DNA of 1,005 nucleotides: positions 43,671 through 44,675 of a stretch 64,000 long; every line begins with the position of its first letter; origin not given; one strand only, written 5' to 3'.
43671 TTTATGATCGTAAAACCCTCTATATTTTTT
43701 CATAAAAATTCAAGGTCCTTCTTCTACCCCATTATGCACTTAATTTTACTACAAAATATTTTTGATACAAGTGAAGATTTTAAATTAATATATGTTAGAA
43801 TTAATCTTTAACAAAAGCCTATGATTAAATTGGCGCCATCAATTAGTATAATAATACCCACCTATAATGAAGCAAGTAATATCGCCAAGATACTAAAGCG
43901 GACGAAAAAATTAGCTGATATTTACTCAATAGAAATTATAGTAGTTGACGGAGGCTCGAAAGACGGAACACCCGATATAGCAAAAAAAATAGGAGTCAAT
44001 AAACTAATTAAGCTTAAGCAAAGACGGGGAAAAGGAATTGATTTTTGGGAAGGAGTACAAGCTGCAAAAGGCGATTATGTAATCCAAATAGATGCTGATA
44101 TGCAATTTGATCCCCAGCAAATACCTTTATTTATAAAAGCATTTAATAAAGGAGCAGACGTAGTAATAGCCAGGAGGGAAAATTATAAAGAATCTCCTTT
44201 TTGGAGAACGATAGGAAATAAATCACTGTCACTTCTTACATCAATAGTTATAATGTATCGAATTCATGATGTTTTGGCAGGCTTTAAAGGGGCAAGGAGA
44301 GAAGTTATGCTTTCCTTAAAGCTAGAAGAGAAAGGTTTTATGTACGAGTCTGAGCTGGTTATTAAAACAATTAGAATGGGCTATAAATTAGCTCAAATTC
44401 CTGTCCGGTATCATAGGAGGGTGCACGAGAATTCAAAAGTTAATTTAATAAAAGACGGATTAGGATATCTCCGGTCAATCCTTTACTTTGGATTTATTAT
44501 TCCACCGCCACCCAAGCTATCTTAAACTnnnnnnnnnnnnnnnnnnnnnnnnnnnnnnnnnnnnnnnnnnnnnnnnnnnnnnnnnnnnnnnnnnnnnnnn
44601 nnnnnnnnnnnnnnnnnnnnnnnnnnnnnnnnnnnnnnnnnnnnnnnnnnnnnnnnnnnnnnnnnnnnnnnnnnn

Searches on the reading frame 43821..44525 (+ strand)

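Call 7: search_protein_families(library=pfam, proteins=[window:43821-44525:+])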
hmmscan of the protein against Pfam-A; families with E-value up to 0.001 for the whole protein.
window:43821-44525:+ (234 aa): 3 families
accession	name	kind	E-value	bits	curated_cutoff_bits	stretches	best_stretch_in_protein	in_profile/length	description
PF00535.33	Glycos_transf_2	-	4.2e-32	111.8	23.3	1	9-163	1-164/168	Glycosyl transferase family 2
PF13641.12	Glyco_tranf_2_3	-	5.1e-06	27.1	27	1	6-116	1-120/230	Glycosyltransferase like family 2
PF10111.15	Glyco_tranf_2_2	-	0.00088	19.3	27.3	0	9-97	1-95/276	Glycosyltransferase like family 2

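Call 29: search_protein_families(library=ncbifam, proteins=[window:43821-44525:+], max_evalue=1e-8)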
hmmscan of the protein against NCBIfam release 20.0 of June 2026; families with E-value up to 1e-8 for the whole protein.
window:43821-44525:+ (234 aa): 11 families
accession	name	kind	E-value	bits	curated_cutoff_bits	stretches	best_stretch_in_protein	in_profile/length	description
TIGR04182.1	glyco_TIGR04182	equivalog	6.9e-36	124.1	325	1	8-220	2-214/293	S-layer glycoprotein N-glycosyltransferase AglJ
NF041391.1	DPhHxTase_Halo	equivalog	3.5e-28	98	375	1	14-221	3-206/213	dolichyl-phosphate hexose transferase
TIGR04283.1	glyco_like_mftF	equivalog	7.8e-19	68.1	182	1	8-111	1-100/221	TIGR04283 family arsenosugar biosynthesis glycosyltransferase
NF007986.1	PRK10714.1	equivalog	9.5e-18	64.3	529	1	7-211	7-214/316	undecaprenyl-phosphate 4-deoxy-4-formamido-L-arabinose transferase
NF047588.1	GlcsyltransPgfSStrep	equivalog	1.6e-17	63.7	500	1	8-211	3-209/308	glycosyltransferase PgfS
NF010496.0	PRK13915.1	equivalog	8.4e-17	61.2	262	1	5-108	30-142/307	glucosyl-3-phosphoglycerate synthase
TIGR03937.1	PgaC_IcaA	equivalog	3e-16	59.4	422.3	1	5-114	44-156/407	poly-beta-1,6-N-acetyl-D-glucosamine synthase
NF041875.1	EPS_EpsD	equivalog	2.5e-13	50.1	370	1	8-130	1-130/325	exopolysaccharide biosynthesis glycosyltransferase EpsD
NF058614.1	PPMAGASynPpgS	equivalog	1.9e-12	47.1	370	1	9-197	3-196/226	polyprenyl-phospho-N-acetylgalactosaminyl synthase PpgS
NF007482.0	PRK10073.1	equivalog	1.5e-10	40.6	423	1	4-105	4-107/334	glycosyltransferase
NF047683.1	TeichurnBiosyTuaG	equivalog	4.6e-09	36.3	400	1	1-102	1-105/252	teichuronic acid biosynthesis protein TuaG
